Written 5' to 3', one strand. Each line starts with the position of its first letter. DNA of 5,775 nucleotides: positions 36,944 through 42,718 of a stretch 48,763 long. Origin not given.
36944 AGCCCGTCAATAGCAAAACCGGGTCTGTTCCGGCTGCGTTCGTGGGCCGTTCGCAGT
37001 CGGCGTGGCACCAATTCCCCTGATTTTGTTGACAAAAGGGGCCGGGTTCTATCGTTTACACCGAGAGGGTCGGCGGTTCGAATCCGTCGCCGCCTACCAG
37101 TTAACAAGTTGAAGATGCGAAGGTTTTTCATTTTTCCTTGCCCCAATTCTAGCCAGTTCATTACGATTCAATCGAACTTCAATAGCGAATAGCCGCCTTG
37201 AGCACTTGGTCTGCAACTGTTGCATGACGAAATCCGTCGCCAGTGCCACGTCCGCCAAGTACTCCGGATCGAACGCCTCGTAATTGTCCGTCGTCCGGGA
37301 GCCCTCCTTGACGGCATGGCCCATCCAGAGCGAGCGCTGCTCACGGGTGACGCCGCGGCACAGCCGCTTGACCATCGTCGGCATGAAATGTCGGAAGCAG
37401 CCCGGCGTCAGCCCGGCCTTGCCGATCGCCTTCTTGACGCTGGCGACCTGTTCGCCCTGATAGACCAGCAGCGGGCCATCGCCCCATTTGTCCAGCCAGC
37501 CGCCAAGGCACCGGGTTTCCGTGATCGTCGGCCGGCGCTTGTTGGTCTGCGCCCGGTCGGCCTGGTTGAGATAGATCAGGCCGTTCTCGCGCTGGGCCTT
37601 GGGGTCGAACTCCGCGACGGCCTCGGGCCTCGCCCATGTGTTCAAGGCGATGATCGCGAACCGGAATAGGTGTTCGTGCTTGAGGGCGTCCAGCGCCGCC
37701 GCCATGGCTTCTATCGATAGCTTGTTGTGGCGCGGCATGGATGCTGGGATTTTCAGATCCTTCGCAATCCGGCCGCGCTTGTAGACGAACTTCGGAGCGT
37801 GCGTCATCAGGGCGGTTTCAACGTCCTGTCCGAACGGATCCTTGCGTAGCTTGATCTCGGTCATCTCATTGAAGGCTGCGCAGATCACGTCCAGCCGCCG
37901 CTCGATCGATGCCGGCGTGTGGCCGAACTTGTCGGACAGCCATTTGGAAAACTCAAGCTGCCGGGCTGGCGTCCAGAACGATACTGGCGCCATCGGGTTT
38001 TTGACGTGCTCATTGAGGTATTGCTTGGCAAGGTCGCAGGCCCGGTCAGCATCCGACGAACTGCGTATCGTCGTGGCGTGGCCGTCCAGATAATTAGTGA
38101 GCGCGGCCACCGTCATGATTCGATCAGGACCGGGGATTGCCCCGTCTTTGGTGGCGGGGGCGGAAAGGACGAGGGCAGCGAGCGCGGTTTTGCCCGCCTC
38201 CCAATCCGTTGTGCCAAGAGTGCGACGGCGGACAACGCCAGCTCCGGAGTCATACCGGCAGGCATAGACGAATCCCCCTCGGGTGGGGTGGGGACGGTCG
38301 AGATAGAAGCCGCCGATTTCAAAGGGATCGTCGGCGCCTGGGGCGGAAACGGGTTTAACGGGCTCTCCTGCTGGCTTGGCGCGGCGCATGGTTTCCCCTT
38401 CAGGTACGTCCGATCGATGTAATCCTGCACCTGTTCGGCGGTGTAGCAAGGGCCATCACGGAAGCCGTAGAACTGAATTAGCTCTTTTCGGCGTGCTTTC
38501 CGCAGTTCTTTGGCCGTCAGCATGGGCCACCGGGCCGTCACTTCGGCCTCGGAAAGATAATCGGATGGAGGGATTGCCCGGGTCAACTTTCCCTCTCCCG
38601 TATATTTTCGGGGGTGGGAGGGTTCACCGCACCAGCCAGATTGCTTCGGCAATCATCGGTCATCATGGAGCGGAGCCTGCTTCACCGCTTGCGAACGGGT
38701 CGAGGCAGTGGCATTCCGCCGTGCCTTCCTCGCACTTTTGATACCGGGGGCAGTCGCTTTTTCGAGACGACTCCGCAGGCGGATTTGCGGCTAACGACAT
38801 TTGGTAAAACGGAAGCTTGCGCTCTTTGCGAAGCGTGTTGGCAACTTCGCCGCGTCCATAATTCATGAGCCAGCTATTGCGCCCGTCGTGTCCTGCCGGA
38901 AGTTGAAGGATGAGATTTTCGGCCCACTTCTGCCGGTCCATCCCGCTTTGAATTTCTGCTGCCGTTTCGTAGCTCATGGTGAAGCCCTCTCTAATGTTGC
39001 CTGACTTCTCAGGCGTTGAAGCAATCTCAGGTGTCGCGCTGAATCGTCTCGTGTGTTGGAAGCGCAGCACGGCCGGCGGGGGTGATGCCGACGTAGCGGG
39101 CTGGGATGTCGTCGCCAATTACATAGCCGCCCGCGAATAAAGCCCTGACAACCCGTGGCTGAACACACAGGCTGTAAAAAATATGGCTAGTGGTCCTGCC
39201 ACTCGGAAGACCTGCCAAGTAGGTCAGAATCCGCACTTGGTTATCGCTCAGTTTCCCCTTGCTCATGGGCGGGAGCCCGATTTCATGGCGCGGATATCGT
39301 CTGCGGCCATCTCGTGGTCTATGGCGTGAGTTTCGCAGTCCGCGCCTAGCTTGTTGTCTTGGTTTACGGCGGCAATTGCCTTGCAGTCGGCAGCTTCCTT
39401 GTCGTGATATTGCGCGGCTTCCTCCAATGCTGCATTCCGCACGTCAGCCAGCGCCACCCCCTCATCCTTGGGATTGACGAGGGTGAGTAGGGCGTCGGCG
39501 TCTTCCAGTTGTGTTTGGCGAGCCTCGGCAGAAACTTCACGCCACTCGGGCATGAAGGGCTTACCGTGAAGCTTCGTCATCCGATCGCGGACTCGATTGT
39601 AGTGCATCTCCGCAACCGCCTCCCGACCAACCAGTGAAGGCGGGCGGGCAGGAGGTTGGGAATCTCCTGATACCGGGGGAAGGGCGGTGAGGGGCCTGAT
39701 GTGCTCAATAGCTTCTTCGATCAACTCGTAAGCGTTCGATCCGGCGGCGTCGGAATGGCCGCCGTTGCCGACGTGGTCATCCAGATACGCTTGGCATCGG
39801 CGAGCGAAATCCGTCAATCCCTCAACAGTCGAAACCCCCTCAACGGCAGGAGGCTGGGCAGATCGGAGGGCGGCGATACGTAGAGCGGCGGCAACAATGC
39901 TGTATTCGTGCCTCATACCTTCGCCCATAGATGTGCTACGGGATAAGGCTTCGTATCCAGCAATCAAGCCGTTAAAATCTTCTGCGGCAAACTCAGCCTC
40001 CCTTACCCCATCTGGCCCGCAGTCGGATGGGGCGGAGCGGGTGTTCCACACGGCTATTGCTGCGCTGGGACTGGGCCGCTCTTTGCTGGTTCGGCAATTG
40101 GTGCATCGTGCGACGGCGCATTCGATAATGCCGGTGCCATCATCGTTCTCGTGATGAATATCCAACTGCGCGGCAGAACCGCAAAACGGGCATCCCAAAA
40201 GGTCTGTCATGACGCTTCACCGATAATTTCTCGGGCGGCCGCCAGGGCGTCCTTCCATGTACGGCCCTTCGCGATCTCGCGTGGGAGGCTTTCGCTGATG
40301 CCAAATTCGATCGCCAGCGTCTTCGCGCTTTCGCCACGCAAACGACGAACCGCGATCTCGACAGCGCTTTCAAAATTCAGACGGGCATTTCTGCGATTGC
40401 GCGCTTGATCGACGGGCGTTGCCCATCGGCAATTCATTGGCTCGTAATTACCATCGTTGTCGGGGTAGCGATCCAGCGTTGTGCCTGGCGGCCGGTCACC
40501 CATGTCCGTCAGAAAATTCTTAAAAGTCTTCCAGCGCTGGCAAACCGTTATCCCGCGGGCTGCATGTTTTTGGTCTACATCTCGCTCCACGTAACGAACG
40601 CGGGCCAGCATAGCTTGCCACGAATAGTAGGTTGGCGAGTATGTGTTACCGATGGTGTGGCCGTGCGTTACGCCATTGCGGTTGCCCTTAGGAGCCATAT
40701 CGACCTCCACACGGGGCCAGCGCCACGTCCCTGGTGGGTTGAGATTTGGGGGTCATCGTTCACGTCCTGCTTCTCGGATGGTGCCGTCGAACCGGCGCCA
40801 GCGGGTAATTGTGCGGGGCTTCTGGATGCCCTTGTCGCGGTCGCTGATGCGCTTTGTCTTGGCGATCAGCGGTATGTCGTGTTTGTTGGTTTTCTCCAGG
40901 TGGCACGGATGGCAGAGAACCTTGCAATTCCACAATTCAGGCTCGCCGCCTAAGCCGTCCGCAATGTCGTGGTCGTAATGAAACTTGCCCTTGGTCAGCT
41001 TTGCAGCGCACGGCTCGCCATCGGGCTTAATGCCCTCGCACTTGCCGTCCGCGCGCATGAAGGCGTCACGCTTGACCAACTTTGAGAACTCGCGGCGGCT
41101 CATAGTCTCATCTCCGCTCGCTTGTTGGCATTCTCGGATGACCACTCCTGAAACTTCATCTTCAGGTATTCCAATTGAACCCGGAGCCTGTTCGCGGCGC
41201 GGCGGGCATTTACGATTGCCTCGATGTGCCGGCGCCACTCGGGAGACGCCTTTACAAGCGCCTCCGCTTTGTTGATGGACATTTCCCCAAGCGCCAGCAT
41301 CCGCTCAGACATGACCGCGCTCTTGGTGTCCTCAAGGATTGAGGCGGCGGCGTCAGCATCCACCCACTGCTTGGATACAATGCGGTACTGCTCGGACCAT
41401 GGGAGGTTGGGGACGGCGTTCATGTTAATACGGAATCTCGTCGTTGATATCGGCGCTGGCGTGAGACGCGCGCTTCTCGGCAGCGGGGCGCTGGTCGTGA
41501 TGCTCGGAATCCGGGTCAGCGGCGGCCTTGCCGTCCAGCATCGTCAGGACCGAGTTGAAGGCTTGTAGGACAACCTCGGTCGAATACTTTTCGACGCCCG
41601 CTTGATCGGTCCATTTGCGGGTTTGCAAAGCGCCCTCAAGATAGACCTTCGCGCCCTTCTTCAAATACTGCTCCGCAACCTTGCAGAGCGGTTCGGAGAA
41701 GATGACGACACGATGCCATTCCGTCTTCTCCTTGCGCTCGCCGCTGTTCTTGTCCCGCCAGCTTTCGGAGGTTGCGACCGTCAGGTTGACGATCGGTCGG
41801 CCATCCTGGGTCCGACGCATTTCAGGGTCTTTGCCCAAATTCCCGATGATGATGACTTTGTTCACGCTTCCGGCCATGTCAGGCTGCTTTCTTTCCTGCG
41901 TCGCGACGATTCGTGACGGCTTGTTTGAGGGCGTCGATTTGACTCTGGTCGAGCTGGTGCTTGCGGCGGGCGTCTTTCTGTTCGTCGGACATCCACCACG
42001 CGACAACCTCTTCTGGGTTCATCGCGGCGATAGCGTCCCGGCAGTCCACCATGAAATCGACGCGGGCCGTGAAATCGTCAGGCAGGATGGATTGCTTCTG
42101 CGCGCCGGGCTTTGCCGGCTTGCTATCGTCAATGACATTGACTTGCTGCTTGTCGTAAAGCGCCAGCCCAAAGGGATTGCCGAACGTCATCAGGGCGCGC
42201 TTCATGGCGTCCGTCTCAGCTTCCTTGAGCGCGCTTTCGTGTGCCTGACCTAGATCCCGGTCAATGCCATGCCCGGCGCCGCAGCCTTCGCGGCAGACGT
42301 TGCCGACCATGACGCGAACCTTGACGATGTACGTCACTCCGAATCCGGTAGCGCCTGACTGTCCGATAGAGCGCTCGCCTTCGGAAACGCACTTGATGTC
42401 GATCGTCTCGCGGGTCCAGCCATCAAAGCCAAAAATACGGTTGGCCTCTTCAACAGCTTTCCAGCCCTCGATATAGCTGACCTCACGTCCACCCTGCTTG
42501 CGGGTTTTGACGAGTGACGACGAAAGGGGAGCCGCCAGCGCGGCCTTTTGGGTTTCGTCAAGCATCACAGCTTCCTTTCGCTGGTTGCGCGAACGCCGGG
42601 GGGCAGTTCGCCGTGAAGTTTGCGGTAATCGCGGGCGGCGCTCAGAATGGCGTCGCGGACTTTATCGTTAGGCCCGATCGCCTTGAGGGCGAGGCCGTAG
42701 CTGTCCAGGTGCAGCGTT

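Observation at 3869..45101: Strand-polar 11-mer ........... occurs at least five times, always on the + strand, in both divergent arms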

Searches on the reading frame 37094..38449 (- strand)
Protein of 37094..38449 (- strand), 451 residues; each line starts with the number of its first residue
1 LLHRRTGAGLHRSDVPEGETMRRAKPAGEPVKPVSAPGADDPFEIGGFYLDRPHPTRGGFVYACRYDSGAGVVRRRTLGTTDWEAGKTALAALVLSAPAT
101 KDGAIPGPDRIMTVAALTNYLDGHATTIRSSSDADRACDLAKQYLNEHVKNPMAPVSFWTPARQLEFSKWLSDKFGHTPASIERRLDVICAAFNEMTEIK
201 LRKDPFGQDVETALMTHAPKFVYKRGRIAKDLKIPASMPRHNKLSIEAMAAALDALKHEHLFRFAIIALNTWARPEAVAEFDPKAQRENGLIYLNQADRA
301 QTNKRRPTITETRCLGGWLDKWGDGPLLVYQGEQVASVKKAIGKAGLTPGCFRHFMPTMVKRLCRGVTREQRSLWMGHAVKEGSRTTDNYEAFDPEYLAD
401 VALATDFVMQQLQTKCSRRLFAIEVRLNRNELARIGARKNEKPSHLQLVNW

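Call 21: search_protein_families(library=pfam, proteins=[window:37094-38449:-], max_evalue=0.01)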
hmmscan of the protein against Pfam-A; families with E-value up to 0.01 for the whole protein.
window:37094-38449:- (451 aa): 0 families

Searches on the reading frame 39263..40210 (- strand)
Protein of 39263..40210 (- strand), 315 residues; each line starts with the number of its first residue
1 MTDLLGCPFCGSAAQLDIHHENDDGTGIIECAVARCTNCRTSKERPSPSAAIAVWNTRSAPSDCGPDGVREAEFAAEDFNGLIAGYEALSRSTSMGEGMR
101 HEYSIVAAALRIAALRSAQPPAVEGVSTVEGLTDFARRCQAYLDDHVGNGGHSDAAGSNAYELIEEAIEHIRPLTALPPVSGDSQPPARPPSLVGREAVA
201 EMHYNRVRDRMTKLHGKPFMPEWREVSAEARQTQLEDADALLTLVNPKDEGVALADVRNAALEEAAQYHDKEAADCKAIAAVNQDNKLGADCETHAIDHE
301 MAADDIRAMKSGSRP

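Call 21: search_protein_families(library=pfam, proteins=[window:39263-40210:-], max_evalue=0.01)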
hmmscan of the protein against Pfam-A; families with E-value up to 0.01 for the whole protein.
window:39263-40210:- (315 aa): 1 family
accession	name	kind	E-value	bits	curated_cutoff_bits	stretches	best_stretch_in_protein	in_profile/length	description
PF14354.12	Lar_restr_allev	-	1.1e-07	32.4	28.6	1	3-58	2-57/58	Restriction alleviation protein Lar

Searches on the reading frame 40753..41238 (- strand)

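Call 21: search_protein_families(library=pfam, proteins=[window:40753-41238:-], max_evalue=0.01)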
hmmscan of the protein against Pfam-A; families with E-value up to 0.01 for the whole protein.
window:40753-41238:- (161 aa): 2 families
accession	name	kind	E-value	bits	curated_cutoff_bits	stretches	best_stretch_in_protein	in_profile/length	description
PF01844.29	HNH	-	0.0016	19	21.4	1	77-119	4-47/47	HNH endonuclease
PF14279.12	HNH_5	-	0.002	18.5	27.5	1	77-125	4-52/56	HNH endonuclease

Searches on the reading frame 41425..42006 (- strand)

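Call 21: search_protein_families(library=pfam, proteins=[window:41425-42006:-], max_evalue=0.01)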
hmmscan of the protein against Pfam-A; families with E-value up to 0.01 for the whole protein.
window:41425-42006:- (193 aa): 2 families
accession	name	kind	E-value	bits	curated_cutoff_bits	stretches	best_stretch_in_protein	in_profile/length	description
PF00436.31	SSB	-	1e-36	125.5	26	1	48-150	1-101/104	Single-strand binding protein family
PF13708.11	DUF4942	-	0.0041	17.3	25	1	116-178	84-142/190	Domain of unknown function (DUF4942)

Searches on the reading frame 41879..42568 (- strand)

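Call 21: search_protein_families(library=pfam, proteins=[window:41879-42568:-], max_evalue=0.01)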
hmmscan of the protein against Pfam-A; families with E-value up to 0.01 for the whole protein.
window:41879-42568:- (229 aa): 1 family
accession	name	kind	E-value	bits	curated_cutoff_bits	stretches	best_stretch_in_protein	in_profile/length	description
PF04098.21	Rad52_Rad22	-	1.9e-39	135.5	20.3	1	6-150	4-147/153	Rad52/22 family double-strand break repair protein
